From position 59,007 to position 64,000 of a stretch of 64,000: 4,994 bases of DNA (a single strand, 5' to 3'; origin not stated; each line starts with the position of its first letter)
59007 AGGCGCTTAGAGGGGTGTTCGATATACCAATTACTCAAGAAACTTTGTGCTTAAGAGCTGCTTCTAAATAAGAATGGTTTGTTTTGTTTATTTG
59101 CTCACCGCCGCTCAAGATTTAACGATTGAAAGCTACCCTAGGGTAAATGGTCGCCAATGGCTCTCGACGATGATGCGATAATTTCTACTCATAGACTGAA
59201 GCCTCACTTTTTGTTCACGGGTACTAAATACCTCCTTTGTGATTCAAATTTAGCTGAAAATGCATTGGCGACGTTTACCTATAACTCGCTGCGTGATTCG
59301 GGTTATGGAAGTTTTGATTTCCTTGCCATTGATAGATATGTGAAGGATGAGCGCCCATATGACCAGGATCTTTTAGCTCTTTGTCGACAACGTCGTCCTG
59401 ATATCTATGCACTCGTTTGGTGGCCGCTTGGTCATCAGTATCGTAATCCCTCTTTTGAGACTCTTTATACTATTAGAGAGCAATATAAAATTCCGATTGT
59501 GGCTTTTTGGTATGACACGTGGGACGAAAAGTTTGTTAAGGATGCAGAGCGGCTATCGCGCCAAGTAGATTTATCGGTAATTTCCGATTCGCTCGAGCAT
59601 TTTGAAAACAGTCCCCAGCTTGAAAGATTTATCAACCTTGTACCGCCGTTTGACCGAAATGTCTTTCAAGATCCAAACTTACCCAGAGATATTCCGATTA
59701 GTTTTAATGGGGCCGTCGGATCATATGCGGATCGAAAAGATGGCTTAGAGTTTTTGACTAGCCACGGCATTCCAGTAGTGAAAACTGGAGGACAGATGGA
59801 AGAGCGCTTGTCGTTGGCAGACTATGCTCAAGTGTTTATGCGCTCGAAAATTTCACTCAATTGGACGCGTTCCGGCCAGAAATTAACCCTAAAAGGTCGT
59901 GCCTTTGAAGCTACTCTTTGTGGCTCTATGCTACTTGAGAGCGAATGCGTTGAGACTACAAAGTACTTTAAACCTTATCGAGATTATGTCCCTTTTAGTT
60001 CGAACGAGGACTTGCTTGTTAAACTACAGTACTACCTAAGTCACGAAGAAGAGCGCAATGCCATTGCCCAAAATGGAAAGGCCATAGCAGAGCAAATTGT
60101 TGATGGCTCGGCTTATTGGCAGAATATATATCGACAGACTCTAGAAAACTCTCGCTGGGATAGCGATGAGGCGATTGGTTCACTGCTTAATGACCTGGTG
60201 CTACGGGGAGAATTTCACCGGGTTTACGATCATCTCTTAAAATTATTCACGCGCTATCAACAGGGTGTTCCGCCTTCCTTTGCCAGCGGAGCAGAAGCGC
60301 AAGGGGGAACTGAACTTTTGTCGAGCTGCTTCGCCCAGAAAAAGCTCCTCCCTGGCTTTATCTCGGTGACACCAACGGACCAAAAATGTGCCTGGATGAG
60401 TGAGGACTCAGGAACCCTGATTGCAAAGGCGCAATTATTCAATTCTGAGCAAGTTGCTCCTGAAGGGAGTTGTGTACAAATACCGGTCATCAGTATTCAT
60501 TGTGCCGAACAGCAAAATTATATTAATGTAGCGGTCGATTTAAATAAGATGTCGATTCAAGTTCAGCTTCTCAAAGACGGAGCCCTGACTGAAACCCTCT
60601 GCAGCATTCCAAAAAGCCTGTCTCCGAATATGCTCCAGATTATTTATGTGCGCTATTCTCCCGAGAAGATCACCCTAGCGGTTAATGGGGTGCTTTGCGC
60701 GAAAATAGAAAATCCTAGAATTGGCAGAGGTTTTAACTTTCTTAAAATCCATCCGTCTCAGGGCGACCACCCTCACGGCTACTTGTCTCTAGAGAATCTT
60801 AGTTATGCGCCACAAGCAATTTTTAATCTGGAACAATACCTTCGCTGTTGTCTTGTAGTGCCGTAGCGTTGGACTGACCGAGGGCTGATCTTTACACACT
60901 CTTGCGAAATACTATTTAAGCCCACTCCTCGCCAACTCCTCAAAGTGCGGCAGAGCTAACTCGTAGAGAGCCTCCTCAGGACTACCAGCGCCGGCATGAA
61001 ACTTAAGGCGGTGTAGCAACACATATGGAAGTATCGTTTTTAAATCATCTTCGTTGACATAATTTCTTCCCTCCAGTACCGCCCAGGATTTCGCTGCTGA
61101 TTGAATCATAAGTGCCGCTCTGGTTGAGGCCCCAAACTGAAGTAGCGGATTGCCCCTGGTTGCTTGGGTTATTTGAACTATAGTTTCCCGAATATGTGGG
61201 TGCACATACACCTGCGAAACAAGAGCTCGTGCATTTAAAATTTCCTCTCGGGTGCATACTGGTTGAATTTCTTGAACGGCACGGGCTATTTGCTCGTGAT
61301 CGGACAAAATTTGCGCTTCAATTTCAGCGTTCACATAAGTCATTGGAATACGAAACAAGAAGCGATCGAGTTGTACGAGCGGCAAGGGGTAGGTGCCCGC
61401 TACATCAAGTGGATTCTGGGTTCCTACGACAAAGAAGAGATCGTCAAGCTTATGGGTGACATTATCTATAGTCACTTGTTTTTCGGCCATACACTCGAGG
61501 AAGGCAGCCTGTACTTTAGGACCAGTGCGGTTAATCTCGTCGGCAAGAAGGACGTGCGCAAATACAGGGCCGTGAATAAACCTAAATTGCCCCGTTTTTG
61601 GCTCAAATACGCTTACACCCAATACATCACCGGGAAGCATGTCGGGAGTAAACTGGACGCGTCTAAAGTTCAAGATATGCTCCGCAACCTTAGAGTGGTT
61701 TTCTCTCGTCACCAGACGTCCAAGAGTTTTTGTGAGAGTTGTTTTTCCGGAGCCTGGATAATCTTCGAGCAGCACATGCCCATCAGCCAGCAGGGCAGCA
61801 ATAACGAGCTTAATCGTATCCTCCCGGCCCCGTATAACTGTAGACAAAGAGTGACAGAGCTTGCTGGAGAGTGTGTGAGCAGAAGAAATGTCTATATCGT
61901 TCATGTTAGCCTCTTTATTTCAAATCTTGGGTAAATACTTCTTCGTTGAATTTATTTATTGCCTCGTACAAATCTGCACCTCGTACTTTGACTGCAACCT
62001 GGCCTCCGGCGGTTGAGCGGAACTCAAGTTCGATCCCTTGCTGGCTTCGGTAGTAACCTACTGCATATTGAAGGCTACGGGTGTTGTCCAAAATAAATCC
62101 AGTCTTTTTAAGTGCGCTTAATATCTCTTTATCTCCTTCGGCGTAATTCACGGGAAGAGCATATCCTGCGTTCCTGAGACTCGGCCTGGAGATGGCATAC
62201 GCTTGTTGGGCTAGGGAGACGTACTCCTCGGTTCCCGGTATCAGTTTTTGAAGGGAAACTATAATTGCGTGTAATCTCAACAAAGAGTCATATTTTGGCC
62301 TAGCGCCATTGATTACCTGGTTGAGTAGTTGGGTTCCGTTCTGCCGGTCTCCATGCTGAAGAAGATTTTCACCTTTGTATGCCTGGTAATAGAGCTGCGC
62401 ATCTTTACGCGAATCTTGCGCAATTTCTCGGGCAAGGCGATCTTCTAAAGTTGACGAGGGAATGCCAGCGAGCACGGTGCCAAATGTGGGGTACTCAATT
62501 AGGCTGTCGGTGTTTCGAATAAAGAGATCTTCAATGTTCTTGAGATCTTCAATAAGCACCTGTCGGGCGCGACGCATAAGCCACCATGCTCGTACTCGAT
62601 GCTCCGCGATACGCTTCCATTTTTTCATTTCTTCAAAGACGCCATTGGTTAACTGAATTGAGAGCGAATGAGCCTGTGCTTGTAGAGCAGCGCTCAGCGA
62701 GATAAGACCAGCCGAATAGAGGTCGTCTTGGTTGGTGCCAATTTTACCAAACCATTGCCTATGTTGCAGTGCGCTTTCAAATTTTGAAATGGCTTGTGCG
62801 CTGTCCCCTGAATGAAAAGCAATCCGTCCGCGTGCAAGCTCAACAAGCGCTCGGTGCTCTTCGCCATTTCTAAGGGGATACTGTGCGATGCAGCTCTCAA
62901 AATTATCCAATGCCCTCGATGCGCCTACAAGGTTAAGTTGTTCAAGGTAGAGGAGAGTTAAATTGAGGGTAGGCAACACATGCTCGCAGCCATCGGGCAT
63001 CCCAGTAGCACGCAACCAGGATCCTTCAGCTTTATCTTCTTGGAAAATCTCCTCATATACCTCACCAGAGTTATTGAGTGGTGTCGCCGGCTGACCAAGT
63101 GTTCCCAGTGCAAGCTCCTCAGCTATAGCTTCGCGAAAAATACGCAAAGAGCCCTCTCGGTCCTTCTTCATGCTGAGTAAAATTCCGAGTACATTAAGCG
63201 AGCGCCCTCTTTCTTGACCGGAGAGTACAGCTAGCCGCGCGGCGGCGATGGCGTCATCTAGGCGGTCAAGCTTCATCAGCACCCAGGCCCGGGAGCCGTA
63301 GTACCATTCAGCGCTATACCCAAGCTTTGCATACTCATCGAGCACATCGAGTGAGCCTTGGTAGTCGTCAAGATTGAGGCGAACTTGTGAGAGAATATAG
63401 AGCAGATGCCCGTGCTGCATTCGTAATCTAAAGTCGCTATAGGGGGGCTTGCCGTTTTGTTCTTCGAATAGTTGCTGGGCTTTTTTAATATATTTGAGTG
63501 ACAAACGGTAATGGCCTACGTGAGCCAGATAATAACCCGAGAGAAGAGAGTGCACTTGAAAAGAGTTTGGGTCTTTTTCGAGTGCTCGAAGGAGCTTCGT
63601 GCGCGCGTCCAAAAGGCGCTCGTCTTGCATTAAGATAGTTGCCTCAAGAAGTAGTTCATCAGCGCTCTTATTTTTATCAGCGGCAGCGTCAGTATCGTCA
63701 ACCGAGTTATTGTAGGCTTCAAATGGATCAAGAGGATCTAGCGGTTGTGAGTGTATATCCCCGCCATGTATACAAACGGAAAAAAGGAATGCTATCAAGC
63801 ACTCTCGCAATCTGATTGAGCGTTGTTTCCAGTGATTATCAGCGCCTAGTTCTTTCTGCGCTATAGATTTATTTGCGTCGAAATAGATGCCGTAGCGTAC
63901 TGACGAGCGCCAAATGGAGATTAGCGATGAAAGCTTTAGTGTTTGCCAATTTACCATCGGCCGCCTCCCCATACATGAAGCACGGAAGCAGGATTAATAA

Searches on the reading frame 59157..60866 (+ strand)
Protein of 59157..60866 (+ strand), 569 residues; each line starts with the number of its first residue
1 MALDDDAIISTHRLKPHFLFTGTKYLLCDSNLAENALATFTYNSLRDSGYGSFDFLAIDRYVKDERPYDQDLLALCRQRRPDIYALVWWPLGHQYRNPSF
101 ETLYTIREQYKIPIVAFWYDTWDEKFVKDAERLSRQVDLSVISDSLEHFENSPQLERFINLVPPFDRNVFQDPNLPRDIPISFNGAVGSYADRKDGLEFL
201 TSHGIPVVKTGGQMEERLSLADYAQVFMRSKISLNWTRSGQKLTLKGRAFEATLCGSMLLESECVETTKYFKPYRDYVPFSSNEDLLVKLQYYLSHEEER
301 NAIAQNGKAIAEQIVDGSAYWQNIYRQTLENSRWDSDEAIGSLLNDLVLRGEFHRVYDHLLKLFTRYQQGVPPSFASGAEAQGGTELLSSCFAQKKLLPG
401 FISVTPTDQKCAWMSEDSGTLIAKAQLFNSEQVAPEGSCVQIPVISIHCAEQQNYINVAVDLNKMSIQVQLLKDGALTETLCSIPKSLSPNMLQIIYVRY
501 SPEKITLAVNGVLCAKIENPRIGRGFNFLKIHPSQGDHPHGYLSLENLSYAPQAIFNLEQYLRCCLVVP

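Call 49: search_protein_families(library=pfam, proteins=[window:59157-60866:+], max_evalue=0.001)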
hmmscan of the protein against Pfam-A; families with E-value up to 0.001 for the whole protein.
window:59157-60866:+ (569 aa): 1 family
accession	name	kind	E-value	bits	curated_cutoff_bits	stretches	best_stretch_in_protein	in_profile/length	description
PF13524.12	Glyco_trans_1_2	-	4e-19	69.4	25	1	214-310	31-128/144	Glycosyl transferase-like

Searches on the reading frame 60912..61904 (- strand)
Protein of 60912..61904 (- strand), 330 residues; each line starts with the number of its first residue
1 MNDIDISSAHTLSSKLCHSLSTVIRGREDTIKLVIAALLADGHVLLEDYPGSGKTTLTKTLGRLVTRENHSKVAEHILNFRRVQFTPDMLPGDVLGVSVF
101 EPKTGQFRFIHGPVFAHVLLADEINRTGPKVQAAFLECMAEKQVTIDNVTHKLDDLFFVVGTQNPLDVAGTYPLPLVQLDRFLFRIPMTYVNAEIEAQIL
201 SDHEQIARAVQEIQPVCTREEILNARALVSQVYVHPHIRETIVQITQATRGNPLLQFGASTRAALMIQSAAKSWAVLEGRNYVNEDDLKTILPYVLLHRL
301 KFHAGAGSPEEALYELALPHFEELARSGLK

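Call 49: search_protein_families(library=pfam, proteins=[window:60912-61904:-], max_evalue=0.001)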
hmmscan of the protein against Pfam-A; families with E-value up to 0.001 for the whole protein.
window:60912-61904:- (330 aa): 4 families
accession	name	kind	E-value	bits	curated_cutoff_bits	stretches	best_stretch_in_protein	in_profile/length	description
PF07726.17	AAA_3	-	2.4e-52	176.7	27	1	43-184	1-131/131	ATPase family associated with various cellular activities (AAA)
PF17863.7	AAA_lid_2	-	1.3e-17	63.7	22.7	1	247-305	1-59/74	AAA lid domain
PF07728.20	AAA_5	-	2.2e-06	28.1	22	1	43-170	1-127/139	AAA domain (dynein-related subfamily)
PF20030.5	bpMoxR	-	6.1e-06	25.9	27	1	17-222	7-200/205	MoxR domain in the MoxR-vWA-beta-propeller ternary systems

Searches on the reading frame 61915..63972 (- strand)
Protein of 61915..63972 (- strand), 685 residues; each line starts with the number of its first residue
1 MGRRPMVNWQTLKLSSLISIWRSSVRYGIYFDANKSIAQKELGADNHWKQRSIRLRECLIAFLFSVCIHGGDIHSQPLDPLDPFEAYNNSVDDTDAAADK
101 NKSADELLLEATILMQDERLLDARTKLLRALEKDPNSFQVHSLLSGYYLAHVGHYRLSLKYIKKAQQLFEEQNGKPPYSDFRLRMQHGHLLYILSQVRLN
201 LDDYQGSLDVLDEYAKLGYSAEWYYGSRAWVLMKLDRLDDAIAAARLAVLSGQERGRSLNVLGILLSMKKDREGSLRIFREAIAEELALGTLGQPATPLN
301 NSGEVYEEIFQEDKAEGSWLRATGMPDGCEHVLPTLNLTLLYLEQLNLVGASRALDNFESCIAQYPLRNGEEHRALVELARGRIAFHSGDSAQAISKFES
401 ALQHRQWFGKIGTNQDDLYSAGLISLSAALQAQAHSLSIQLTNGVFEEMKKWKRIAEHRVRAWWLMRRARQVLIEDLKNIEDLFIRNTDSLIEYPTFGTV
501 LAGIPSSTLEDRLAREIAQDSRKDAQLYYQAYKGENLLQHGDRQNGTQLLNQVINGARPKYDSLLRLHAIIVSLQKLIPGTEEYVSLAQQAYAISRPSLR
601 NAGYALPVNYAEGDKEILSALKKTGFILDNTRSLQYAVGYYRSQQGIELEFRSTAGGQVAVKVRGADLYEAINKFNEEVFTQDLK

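Call 49: search_protein_families(library=pfam, proteins=[window:61915-63972:-], max_evalue=0.001)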
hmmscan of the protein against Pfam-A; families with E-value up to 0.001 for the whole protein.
window:61915-63972:- (685 aa): 3 families
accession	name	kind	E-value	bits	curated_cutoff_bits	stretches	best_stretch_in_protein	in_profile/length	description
PF07719.23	TPR_2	-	1.8e-08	34.3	27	0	380-404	6-30/34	Tetratricopeptide repeat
PF13432.12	TPR_16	-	0.00023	22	32.7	0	108-150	1-43/65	Tetratricopeptide repeat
PF13424.12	TPR_12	-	0.00036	21.1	30.1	0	354-405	22-75/77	Tetratricopeptide repeat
